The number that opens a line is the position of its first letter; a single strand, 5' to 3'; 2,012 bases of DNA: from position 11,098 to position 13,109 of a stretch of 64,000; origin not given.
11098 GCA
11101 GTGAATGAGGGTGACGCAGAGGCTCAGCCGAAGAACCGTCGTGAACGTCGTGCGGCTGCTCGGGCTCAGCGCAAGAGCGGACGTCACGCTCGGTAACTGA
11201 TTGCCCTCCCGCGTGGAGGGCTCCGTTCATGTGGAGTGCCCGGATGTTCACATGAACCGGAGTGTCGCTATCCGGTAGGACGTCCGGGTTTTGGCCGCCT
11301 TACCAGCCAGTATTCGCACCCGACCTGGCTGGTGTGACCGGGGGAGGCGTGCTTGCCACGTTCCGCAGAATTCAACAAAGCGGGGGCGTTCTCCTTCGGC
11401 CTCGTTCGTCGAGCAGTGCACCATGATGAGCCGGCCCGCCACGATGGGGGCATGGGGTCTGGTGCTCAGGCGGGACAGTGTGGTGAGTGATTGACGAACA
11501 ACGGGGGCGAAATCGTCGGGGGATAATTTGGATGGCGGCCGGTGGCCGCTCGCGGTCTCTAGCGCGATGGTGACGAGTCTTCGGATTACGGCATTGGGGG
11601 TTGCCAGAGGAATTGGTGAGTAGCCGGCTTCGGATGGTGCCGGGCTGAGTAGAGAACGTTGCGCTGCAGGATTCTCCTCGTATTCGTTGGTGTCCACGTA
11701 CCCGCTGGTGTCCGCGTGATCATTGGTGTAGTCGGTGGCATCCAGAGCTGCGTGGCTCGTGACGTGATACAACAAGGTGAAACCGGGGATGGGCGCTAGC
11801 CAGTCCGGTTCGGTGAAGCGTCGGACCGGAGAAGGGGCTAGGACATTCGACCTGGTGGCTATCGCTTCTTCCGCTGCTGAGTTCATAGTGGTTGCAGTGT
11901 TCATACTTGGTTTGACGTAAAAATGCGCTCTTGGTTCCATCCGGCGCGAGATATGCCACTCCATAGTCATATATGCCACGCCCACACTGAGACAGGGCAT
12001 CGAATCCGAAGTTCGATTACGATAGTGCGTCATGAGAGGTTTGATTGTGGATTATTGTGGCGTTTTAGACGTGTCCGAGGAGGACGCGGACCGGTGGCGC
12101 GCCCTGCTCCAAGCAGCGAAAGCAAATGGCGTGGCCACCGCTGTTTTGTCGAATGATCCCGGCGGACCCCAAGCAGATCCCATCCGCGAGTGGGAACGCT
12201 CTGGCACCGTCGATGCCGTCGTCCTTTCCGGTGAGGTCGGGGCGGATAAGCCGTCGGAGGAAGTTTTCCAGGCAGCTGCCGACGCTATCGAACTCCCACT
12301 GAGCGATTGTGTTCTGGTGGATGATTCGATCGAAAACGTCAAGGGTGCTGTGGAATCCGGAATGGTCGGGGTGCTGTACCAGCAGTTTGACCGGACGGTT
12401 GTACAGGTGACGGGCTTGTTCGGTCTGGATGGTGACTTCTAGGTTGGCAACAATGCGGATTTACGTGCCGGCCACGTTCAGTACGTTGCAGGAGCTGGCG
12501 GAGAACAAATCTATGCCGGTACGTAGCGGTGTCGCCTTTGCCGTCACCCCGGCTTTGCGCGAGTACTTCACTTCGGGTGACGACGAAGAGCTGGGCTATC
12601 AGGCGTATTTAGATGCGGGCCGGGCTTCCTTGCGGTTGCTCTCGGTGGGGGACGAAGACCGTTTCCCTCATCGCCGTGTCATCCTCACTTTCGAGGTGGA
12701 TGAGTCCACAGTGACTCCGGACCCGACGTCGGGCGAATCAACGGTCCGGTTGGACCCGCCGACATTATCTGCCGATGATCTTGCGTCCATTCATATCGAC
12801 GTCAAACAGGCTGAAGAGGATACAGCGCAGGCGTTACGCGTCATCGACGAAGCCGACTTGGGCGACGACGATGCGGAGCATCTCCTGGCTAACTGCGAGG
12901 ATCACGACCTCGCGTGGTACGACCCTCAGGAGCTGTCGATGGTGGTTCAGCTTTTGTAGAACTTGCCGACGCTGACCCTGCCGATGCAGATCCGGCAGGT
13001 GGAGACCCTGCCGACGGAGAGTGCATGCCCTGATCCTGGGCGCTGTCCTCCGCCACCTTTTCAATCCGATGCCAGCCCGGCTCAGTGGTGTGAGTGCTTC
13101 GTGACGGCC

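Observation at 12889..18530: aroA-rsgA-ClC-ClC operon with two tandem divergent ClC paralogs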

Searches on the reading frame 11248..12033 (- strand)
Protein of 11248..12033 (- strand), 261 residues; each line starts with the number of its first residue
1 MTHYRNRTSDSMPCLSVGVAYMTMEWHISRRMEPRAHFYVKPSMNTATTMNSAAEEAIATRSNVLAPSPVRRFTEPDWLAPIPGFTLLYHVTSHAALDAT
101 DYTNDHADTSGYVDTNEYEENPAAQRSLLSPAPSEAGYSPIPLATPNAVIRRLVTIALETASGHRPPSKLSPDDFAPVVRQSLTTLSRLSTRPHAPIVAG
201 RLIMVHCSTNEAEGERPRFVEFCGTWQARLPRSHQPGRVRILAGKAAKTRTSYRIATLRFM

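Call 3: search_protein_families(library=pfam, proteins=[window:11248-12033:-], max_evalue=0.01)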
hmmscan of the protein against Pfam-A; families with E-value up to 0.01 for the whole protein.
window:11248-12033:- (261 aa): 1 family
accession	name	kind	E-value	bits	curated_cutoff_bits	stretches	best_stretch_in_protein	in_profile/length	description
PF20060.4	DUF6459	-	8e-05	23.4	27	1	145-259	2-103/105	Family of unknown function (DUF6459)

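Call 4: search_protein_families(library=ncbifam, proteins=[window:11248-12033:-], max_evalue=0.01)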
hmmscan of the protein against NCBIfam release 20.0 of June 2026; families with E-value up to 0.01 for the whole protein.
window:11248-12033:- (261 aa): 0 families

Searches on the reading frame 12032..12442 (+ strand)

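Call 3: search_protein_families(library=pfam, proteins=[window:12032-12442:+], max_evalue=0.01)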
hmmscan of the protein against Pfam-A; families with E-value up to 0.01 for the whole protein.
window:12032-12442:+ (136 aa): 3 families
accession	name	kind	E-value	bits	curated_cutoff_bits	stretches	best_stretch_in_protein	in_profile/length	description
PF00702.32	Hydrolase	-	3.7e-10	40.9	26.4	1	7-110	86-191/191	haloacid dehalogenase-like hydrolase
PF13419.12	HAD_2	-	6.2e-07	30.1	23.8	1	23-111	85-173/178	Haloacid dehalogenase-like hydrolase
PF13242.12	Hydrolase_like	-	6e-05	23.3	22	1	72-117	3-49/75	HAD-hyrolase-like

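Call 4: search_protein_families(library=ncbifam, proteins=[window:12032-12442:+], max_evalue=0.01)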
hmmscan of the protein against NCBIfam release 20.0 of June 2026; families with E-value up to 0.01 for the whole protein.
window:12032-12442:+ (136 aa): 21 families
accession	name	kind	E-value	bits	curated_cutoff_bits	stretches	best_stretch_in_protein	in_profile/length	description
TIGR02253.1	CTE7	subfamily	7.1e-11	42.3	169.75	1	23-118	100-196/221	TIGR02253 family HAD-type hydrolase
TIGR01509.1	HAD-SF-IA-v3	subfamily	1.3e-09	38.4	29.4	1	50-116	90-154/154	HAD-IA family hydrolase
NF053830.1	RUBPPhHalo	equivalog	2.8e-09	36.9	330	1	21-119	107-206/234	ribulose-1,5-bisphosphate 5-phosphatase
TIGR02252.1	DREG-2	subfamily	5.3e-09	36.1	155.2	1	23-115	111-203/203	HAD hydrolase, REG-2-like, family IA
TIGR02247.1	HAD-1A3-hyp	subfamily_domain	1.8e-07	31.1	125.4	1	24-129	101-208/211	epoxide hydrolase N-terminal domain-like phosphatase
TIGR01990.1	bPGM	equivalog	1.2e-06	28.6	189.4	1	24-114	96-184/187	beta-phosphoglucomutase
NF006991.0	PRK09456.1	equivalog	2.2e-06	27.5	295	1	55-123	123-189/199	glucose-1-phosphatase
TIGR02254.1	YjjG_YfnB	equivalog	8.4e-06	25.4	159.9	1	39-117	118-197/223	YjjG family noncanonical pyrimidine nucleotidase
TIGR02009.1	PGMB-YQAB-SF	subfamily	8.5e-06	26.1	153.35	1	21-114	93-184/186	beta-phosphoglucomutase family hydrolase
NF046057.1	bifunc_MtlD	equivalog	9.6e-06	24.3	800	1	61-118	136-193/683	bifunctional mannitol-1-phosphate dehydrogenase/phosphatase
TIGR01449.2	PGP_bact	equivalog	2e-05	24.3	180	1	24-115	92-183/213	phosphoglycolate phosphatase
TIGR01454.1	AHBA_synth_RP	hypoth_equivalog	4.8e-05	23.1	246.65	1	24-113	82-171/205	AHBA synthesis associated protein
TIGR01993.1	Pyr-5-nucltdase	equivalog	5.1e-05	23.1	142.9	1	68-115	132-182/183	pyrimidine 5'-nucleotidase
TIGR01668.1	YqeG_hyp_ppase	hypoth_equivalog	0.00011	21.8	89.1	1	9-117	35-136/170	YqeG family HAD IIIA-type phosphatase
TIGR01428.1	HAD_type_II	equivalog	0.00012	22.2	125.4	1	25-114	99-188/197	haloacid dehalogenase type II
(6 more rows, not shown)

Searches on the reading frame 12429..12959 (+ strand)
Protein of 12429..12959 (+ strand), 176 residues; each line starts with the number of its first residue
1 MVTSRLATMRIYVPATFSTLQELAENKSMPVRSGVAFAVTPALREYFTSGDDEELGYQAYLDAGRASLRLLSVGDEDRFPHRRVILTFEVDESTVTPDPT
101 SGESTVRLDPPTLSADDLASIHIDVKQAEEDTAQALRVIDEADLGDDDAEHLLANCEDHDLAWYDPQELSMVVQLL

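Call 3: search_protein_families(library=pfam, proteins=[window:12429-12959:+], max_evalue=0.01)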
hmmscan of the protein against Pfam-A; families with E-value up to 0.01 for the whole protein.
window:12429-12959:+ (176 aa): 1 family
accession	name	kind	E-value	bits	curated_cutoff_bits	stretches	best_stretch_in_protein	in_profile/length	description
PF21853.1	DUF6912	-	1.8e-52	178.2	27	1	9-173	1-160/160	Family of unknown function (DUF6912)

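Call 4: search_protein_families(library=ncbifam, proteins=[window:12429-12959:+], max_evalue=0.01)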
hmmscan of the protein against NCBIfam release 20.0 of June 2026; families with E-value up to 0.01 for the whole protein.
window:12429-12959:+ (176 aa): 0 families
